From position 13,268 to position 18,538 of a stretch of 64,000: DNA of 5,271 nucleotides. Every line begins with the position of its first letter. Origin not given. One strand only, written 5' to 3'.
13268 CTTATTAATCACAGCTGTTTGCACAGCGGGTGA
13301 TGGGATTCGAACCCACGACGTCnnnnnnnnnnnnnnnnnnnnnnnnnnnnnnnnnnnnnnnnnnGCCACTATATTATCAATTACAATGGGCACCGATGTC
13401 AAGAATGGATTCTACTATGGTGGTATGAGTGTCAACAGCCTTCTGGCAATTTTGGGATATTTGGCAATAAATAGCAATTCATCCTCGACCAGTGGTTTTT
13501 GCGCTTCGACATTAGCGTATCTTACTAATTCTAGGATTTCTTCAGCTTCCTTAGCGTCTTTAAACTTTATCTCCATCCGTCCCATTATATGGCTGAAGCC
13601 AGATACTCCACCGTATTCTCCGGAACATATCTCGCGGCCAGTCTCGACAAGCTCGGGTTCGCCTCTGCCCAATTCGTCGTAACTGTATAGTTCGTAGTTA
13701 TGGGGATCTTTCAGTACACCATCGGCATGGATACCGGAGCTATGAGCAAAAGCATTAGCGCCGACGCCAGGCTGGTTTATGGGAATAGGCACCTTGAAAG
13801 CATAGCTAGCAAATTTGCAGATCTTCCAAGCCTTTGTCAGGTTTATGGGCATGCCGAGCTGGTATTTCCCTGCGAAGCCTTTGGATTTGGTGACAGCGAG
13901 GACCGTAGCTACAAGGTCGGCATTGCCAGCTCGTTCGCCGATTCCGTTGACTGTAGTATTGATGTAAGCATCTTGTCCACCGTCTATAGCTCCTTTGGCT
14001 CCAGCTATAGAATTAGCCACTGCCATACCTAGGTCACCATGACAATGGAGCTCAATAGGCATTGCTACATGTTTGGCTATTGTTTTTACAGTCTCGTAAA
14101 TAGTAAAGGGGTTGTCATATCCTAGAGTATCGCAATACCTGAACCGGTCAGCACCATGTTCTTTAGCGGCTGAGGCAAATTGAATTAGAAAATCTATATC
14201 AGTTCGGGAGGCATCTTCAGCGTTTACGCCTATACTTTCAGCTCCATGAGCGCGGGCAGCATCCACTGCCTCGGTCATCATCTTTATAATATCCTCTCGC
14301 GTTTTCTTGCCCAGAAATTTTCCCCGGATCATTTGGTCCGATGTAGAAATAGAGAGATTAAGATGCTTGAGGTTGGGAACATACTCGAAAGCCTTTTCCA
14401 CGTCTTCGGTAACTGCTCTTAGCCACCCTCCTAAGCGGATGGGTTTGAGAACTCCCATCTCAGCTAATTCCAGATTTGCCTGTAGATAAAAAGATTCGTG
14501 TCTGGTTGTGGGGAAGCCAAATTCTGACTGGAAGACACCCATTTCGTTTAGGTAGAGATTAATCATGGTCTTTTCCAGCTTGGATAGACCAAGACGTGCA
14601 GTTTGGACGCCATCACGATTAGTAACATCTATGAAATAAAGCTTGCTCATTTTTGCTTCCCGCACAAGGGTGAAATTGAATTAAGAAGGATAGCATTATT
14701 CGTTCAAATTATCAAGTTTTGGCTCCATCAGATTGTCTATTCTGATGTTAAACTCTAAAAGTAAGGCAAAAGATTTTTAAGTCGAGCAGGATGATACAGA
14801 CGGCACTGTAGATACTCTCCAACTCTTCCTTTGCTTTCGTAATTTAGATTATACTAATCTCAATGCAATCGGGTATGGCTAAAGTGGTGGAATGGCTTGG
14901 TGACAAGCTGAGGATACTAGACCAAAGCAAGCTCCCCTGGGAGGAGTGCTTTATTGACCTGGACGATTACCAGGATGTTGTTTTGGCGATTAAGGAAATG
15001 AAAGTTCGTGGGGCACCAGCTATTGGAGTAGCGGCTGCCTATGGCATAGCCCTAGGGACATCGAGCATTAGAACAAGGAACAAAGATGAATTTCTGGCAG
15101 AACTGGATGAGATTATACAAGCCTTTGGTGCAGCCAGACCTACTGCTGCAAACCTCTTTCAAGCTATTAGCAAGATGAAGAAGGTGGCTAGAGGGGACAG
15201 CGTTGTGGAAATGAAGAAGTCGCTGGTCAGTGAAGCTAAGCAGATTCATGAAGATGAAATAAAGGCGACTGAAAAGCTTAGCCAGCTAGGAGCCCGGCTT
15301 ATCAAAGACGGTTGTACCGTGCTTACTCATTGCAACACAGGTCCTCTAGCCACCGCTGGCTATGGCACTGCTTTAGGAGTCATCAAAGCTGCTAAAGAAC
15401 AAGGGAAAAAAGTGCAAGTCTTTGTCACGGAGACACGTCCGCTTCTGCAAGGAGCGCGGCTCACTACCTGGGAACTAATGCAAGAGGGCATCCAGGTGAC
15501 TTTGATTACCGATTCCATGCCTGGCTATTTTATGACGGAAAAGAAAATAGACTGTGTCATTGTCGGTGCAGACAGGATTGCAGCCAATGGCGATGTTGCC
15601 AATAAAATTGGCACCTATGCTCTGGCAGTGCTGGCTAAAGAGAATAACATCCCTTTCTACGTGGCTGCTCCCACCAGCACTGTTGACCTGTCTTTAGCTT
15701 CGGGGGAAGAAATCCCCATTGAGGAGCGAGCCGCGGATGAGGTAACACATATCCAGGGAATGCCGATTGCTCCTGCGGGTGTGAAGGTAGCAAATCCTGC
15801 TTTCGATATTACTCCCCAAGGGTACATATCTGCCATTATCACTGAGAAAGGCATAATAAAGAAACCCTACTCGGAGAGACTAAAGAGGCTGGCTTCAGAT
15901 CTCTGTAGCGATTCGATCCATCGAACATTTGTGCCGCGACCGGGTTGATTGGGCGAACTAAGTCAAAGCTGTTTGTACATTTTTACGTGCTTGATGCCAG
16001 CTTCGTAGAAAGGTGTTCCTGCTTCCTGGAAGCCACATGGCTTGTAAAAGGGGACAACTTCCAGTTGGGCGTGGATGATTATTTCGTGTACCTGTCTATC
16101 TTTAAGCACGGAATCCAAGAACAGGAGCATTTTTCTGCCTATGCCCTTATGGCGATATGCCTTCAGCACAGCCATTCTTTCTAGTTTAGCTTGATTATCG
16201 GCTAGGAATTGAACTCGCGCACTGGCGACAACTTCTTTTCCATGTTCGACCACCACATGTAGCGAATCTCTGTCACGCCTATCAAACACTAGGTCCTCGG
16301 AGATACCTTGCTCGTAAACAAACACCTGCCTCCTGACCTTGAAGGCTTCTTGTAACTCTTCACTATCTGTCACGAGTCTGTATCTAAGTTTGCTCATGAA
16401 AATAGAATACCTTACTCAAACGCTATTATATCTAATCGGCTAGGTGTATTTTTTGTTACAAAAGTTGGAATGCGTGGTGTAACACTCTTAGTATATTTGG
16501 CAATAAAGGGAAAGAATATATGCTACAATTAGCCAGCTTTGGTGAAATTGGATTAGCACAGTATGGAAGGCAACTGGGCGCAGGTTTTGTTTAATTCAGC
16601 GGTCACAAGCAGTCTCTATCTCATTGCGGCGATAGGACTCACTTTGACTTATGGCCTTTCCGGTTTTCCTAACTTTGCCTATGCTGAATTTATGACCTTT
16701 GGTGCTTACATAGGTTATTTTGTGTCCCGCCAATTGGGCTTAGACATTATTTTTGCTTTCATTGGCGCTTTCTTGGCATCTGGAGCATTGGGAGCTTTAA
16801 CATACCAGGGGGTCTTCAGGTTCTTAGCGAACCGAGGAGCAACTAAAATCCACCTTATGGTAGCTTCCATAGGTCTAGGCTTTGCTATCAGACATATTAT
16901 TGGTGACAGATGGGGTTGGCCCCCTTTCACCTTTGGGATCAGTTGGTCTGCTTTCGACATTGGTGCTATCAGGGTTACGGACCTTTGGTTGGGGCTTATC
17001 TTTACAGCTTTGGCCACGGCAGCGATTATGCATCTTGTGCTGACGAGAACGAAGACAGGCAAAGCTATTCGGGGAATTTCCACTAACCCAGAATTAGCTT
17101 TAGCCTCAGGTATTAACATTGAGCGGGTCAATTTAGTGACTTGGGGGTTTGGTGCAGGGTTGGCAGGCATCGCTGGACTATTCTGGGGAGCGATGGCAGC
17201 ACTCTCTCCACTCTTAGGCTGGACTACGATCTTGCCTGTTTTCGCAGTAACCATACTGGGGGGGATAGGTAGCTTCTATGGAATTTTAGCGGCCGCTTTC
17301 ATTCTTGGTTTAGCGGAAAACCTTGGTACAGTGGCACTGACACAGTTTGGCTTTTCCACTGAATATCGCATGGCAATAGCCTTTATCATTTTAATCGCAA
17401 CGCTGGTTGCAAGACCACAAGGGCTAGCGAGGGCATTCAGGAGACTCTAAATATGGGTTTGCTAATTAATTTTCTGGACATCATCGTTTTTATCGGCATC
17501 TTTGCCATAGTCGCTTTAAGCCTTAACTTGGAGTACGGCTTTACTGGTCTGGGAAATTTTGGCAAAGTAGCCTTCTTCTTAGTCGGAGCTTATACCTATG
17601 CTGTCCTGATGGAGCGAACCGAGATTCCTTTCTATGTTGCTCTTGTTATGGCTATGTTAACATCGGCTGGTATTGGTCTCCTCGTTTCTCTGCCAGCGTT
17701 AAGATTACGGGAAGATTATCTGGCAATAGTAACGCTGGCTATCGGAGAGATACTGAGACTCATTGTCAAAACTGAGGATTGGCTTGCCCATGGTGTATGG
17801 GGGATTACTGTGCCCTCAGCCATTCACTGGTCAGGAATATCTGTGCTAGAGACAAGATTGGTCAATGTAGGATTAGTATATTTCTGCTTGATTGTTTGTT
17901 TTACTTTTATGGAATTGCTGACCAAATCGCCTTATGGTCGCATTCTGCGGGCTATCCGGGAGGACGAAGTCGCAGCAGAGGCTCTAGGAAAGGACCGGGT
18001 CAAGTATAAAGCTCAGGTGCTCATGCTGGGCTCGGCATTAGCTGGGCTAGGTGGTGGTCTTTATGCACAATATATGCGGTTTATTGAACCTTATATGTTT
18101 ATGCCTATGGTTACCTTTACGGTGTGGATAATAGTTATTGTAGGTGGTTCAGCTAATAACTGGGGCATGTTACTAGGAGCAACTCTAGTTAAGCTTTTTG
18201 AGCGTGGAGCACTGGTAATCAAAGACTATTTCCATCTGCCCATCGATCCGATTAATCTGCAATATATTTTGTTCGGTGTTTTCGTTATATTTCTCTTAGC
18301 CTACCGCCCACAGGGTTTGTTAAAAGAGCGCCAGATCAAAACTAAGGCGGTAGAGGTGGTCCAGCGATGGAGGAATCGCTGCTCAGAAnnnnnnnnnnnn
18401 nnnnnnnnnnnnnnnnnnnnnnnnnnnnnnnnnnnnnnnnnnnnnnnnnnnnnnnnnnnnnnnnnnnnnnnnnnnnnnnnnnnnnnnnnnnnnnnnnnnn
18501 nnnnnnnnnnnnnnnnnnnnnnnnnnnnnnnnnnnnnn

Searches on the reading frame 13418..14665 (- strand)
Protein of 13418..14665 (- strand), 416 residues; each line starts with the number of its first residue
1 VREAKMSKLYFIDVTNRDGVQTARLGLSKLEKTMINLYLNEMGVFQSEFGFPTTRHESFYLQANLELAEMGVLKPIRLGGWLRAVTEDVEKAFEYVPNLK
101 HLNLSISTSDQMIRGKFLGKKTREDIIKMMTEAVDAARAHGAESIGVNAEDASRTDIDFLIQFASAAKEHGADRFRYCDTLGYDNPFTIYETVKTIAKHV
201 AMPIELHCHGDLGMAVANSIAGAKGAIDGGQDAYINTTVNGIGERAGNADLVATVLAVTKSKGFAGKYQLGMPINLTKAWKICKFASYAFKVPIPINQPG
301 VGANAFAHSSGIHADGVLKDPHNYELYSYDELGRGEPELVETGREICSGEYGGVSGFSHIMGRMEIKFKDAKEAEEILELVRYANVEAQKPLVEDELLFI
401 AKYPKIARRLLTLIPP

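Call 18: search_protein_families(library=pfam, proteins=[window:13418-14665:-], max_evalue=0.00001)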
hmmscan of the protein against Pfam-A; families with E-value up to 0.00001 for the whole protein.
window:13418-14665:- (416 aa): 2 families
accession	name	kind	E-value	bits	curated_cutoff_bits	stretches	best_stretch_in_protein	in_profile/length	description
PF00682.25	HMGL-like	-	1.1e-48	166.4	29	1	9-278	2-252/260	HMGL-like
PF22617.1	HCS_D2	-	1.2e-09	38.8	27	1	301-372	2-66/82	Homocitrate synthase post-HMGL domain-like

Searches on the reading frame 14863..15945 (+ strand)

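Call 18: search_protein_families(library=pfam, proteins=[window:14863-15945:+], max_evalue=0.00001)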
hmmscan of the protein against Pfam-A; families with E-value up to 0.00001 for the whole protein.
window:14863-15945:+ (361 aa): 1 family
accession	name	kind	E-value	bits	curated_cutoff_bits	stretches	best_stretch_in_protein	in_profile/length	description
PF01008.23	IF-2B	-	4.1e-94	315.4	22.4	1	47-333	1-279/280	Initiation factor 2 subunit family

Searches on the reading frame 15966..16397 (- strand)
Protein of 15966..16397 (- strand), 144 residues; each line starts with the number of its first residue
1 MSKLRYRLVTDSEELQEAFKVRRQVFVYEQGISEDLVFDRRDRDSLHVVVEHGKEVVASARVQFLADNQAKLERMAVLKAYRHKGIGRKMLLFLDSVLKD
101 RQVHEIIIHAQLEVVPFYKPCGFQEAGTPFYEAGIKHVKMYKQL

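Call 48: search_protein_families(library=pfam, proteins=[window:15966-16397:-], max_evalue=0.001)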
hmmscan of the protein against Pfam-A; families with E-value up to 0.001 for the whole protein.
window:15966-16397:- (144 aa): 4 families
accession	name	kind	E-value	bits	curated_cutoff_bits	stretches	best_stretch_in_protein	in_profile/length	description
PF13673.13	Acetyltransf_10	-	2.2e-16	60.4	23.6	1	42-143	28-127/128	Acetyltransferase (GNAT) domain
PF00583.31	Acetyltransf_1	-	3.3e-13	50.4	20.7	1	36-123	22-116/116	Acetyltransferase (GNAT) family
PF13508.13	Acetyltransf_7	-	6.1e-13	49.4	27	1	45-125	3-84/84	Acetyltransferase (GNAT) domain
PF23209.2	IDM1_C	-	4.9e-07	30.4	33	1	47-125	35-114/140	Increased DNA methylation 1, C-terminal domain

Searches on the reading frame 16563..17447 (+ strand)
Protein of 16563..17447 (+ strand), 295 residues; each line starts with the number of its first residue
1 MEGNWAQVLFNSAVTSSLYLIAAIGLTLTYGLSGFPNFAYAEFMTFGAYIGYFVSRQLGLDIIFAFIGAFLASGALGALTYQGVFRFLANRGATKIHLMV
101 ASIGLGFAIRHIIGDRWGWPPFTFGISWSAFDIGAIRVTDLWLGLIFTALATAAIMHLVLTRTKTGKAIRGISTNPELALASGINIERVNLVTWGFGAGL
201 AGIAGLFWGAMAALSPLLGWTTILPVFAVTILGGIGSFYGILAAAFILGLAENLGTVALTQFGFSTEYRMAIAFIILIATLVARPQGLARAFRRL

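Call 18: search_protein_families(library=pfam, proteins=[window:16563-17447:+], max_evalue=0.00001)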
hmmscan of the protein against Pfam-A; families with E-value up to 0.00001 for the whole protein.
window:16563-17447:+ (295 aa): 1 family
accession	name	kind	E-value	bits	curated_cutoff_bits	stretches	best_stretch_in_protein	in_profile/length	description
PF02653.21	BPD_transp_2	-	4.5e-45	154.3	26.8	1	9-281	2-269/269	Branched-chain amino acid transport system / permease component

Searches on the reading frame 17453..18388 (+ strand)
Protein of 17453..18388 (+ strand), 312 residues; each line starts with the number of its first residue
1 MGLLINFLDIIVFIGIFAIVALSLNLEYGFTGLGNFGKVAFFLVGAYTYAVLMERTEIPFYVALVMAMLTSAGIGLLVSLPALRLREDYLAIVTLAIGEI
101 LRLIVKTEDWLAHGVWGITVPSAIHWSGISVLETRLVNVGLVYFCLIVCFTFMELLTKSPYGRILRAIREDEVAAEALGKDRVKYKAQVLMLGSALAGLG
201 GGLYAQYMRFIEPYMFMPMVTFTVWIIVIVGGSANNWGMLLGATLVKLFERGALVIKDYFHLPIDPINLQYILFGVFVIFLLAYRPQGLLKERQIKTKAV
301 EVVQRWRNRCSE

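Call 19: search_protein_families(library=pfam, proteins=[window:17453-18388:+], max_evalue=0.00001)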
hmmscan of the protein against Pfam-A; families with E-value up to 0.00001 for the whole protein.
window:17453-18388:+ (312 aa): 1 family
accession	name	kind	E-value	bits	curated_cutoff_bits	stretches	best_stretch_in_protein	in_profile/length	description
PF02653.21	BPD_transp_2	-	1.3e-47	162.6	26.8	1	7-282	2-269/269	Branched-chain amino acid transport system / permease component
